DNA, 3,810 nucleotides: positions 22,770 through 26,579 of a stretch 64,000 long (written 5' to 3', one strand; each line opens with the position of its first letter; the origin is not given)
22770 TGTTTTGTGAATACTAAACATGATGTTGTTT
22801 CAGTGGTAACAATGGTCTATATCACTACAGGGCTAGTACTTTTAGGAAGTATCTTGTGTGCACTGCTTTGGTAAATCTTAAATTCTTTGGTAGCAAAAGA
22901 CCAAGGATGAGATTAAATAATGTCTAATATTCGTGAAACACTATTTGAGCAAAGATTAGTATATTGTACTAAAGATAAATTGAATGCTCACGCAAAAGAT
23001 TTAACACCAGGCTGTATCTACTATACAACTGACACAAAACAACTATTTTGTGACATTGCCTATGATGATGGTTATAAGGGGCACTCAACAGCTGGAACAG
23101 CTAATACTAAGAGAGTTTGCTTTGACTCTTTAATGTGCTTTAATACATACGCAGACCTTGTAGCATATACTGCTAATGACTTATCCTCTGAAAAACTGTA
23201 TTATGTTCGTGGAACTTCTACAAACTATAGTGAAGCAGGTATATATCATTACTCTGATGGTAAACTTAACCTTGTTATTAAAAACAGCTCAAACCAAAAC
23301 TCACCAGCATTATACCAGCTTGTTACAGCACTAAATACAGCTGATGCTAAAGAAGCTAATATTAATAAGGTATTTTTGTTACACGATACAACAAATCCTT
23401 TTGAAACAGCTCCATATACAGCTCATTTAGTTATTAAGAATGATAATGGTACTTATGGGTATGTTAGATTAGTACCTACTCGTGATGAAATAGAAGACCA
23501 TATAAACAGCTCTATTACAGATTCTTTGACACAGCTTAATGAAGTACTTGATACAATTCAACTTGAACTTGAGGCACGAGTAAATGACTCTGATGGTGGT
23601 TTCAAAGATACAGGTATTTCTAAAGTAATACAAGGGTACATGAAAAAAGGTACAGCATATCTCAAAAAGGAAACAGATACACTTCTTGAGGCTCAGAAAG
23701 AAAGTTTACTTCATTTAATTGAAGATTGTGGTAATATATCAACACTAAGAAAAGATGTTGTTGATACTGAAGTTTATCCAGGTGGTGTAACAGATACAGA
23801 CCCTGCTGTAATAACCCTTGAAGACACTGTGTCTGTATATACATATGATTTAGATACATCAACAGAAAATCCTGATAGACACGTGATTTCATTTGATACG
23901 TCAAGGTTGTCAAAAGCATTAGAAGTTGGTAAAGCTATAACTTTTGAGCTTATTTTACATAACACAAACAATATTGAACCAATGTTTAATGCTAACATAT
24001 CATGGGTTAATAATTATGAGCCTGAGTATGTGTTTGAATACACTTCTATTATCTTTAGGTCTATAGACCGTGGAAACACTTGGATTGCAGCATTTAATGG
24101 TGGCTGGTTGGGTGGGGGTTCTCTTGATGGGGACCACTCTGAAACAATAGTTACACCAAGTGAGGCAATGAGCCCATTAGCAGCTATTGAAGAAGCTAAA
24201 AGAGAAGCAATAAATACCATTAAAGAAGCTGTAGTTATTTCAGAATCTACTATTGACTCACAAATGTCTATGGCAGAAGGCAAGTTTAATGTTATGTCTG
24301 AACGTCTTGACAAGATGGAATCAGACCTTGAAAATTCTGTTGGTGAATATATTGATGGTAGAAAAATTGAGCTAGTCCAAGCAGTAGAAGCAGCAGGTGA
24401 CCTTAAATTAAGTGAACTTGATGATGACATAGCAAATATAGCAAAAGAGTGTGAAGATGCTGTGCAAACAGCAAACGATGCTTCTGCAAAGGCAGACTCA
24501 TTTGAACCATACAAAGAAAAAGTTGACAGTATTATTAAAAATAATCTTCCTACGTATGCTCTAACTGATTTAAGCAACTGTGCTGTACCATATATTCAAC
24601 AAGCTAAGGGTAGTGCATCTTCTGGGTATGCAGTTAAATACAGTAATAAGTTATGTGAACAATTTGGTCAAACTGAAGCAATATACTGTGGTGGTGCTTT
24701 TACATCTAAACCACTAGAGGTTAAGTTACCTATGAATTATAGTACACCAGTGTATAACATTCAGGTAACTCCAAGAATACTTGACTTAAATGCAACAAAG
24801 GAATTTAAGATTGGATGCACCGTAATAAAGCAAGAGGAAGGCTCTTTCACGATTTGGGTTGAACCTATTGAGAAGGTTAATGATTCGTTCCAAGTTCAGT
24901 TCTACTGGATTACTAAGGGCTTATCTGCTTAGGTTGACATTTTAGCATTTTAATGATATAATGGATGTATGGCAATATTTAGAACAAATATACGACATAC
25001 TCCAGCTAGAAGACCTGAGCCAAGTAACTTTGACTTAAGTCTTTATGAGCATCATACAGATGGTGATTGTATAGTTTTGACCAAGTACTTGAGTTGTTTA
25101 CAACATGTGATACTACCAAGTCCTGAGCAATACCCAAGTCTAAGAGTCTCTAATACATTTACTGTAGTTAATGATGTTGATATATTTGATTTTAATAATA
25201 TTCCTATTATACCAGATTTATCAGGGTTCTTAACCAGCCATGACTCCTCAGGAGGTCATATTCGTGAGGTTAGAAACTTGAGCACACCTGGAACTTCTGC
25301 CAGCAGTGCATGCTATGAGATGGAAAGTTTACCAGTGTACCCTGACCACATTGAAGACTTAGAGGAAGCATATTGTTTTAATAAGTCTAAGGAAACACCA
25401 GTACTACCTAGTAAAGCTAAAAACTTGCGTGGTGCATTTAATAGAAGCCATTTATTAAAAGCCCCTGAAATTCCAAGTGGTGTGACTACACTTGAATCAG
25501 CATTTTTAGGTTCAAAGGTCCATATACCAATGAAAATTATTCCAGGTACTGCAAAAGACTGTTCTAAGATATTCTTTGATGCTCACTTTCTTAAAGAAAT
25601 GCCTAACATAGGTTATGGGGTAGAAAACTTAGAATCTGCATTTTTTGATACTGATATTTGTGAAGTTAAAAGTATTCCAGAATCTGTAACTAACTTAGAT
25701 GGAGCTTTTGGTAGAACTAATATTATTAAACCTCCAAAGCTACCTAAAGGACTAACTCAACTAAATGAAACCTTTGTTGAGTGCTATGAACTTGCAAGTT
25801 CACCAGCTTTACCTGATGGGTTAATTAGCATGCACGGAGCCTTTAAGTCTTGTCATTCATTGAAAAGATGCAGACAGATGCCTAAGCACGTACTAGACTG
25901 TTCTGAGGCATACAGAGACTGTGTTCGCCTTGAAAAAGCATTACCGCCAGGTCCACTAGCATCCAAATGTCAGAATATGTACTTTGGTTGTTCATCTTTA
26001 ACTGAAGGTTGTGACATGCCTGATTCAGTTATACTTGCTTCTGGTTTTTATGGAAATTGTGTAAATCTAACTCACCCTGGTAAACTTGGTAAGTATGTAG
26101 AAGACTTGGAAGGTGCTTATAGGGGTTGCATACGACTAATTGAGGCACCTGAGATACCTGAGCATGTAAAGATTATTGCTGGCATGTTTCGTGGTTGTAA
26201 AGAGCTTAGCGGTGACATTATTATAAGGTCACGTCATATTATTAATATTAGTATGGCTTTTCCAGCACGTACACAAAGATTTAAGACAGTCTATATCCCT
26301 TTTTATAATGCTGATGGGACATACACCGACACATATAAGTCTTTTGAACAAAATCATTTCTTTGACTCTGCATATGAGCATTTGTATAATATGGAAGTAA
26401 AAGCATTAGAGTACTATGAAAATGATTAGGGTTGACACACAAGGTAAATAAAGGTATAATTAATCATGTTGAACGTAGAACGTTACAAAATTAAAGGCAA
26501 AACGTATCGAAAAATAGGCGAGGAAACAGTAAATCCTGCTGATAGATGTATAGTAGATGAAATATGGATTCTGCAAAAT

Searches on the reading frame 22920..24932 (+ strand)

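Call 10: search_protein_families(library=phrogs, proteins=[window:22920-24932:+])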
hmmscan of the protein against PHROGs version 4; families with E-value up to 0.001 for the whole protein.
window:22920-24932:+ (670 aa): 1 family
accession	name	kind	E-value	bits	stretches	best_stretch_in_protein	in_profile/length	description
phrog_27998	-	tail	0.00031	21.5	1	331-397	137-206/207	tail fiber protein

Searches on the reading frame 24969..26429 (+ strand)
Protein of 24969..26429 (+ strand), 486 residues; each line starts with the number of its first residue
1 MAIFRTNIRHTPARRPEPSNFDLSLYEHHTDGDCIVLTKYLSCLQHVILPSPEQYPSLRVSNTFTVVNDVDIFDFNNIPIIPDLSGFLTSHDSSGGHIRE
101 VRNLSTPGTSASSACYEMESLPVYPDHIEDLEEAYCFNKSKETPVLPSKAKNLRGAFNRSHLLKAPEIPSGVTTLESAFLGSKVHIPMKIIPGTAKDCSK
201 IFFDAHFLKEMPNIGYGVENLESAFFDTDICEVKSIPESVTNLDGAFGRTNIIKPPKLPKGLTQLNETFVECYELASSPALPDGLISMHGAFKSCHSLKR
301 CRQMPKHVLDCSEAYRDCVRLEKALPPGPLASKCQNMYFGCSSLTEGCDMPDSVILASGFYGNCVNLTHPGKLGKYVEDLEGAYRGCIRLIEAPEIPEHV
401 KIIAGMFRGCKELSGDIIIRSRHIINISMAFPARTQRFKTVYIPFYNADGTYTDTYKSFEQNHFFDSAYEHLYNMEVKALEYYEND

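Call 10: search_protein_families(library=phrogs, proteins=[window:24969-26429:+])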
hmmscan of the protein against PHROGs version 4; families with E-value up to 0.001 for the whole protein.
window:24969-26429:+ (486 aa): 2 families
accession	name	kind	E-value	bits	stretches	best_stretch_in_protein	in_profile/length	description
phrog_35892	-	unknown function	5.8e-06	25.2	1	224-342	572-692/1181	-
phrog_2028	-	unknown function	0.00026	20.6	0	115-179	46-107/453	-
